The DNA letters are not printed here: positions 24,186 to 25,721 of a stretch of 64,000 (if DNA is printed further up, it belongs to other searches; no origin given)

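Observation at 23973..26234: Signal-peptide-peptidase/presenilin-type GxGD protease fused to a ~480-aa extracytoplasmic repeat domain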

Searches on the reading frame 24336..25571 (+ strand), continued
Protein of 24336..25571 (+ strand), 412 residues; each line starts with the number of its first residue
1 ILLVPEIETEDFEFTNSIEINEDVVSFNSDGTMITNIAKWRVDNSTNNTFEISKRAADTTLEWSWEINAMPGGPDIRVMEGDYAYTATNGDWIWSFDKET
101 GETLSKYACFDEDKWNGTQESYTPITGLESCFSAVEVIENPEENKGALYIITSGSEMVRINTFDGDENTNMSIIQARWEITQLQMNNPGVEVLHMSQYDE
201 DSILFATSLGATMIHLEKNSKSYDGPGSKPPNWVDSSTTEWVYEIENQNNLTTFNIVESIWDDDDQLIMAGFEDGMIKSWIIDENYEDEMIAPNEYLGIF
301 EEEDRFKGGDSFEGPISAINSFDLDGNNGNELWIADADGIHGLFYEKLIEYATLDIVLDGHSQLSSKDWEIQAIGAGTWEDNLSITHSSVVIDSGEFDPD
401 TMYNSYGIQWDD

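Call 66: list_cluster_members(proteins=[P0141, P0148, P0132, P0156, P0149, P0150, P0153, P0116, P0126, P0144])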
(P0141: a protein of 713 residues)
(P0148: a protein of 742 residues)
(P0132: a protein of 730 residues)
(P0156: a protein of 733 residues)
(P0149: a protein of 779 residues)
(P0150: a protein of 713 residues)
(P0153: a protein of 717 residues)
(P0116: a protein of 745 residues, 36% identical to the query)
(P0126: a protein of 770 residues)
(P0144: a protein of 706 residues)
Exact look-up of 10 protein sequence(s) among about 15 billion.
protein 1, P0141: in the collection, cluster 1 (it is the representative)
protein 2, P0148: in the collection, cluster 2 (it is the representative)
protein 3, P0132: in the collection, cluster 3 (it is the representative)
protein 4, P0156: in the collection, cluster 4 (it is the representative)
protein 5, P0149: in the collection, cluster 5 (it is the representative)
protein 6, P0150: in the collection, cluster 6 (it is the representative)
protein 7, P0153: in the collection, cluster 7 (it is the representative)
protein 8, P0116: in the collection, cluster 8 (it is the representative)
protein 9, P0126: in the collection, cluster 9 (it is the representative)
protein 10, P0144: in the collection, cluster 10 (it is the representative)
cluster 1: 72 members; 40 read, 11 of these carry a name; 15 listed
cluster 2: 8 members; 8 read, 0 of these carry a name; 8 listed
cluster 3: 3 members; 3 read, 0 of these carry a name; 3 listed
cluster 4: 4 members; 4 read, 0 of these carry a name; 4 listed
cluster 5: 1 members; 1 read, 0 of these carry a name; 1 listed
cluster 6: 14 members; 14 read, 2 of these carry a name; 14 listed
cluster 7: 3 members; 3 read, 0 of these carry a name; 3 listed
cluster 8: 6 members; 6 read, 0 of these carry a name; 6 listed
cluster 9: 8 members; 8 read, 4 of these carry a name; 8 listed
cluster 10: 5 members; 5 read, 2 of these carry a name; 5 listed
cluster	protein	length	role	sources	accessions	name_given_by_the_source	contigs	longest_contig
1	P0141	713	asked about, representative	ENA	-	-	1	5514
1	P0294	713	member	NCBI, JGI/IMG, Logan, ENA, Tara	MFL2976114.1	MAG: presenilin family intramembrane aspartyl protease PSH [Candidatus Thalassarchaeaceae ... | strand:+ start:15121 stop:17262 length:2142 start_codon:yes stop_codon:yes ...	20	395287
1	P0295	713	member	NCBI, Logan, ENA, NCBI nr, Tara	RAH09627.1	MAG: hypothetical protein CMA04_003300 [Methanobacteriota archaeon] | MAG: hypothetical protein CMA04_003300 [Euryarchaeota archaeon] | strand:+ start:15121 stop:17262 length:2142 start_codon:yes stop_codon:yes ...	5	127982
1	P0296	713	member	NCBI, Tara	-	strand:+ start:2344 stop:4485 length:2142 start_codon:yes stop_codon:yes ...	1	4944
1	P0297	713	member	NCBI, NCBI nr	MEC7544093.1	MAG: presenilin family intramembrane aspartyl protease PSH [Candidatus Thermoplasmatota ... | presenilin family intramembrane aspartyl protease PSH [Candidatus Thermoplasmatota ...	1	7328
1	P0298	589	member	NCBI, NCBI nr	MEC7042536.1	MAG: presenilin family intramembrane aspartyl protease, partial [Candidatus ... | presenilin family intramembrane aspartyl protease [Candidatus Thermoplasmatota archaeon]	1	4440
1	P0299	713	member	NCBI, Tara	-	strand:- start:3425 stop:5566 length:2142 start_codon:yes stop_codon:yes ...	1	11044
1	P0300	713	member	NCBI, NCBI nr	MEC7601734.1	MAG: presenilin family intramembrane aspartyl protease PSH [Candidatus Thermoplasmatota ... | presenilin family intramembrane aspartyl protease PSH [Candidatus Thermoplasmatota ...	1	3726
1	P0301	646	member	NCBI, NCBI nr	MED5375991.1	MAG: presenilin family intramembrane aspartyl protease PSH, partial [Candidatus ... | presenilin family intramembrane aspartyl protease PSH [Candidatus Thermoplasmatota ...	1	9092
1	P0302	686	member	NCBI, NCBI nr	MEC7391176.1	MAG: presenilin family intramembrane aspartyl protease PSH, partial [Candidatus ... | presenilin family intramembrane aspartyl protease PSH [Candidatus Thermoplasmatota ...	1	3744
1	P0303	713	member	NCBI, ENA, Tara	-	strand:+ start:133 stop:2274 length:2142 start_codon:yes stop_codon:yes gene_type:complete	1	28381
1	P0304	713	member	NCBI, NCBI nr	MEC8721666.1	MAG: presenilin family intramembrane aspartyl protease PSH [Candidatus Thermoplasmatota ... | presenilin family intramembrane aspartyl protease PSH [Candidatus Thermoplasmatota ...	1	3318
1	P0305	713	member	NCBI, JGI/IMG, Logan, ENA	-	-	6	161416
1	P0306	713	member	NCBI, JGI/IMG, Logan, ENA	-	-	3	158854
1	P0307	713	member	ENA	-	-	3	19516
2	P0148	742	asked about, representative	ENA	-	-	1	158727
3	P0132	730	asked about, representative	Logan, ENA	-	-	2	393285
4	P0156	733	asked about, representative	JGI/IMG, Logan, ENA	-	-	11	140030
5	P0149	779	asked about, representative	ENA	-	-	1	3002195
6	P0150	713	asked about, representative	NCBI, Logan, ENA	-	-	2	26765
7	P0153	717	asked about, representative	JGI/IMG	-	-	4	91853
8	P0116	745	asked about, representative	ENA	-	-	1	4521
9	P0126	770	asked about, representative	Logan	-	-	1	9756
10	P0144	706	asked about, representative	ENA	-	-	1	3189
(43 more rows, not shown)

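Call 67: find_encoding_contigs(protein=P0149, flank=8000, max_places=1)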
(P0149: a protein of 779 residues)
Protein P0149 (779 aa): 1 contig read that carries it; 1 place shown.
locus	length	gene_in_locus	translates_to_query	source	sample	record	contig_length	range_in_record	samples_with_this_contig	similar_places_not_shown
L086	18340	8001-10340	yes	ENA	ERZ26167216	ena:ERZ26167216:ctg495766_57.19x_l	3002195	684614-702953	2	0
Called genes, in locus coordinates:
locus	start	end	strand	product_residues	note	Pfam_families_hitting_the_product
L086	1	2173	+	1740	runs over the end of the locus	-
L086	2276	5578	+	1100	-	PF00270:DEAD, PF00271:Helicase_C, PF08494:DEAD_assoc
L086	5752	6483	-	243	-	PF22769:DCD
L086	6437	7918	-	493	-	-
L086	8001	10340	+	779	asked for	PF04258:Peptidase_A22B (faint), PF06550:SPP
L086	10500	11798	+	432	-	PF02403:Seryl_tRNA_N, PF00587:tRNA-synt_2b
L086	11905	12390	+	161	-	PF01978:TrmB, PF01047:MarR (weak)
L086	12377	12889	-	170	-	PF25919:BSH_CusB (faint), PF00364:Biotin_lipoyl, PF25917:BSH_RND (weak), PF25973:BSH_CzcB (faint), PF25984:BSH_YknX (faint)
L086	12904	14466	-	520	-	PF00289:Biotin_carb_N, PF02786:CPSase_L_D2, PF02222:ATP-grasp, PF07478:Dala_Dala_lig_C, PF02785:Biotin_carb_C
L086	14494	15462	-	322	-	PF00378:ECH_1, PF16113:ECH_2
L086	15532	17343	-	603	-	-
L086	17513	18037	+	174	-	PF04463:2-thiour_desulf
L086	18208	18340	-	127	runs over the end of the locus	-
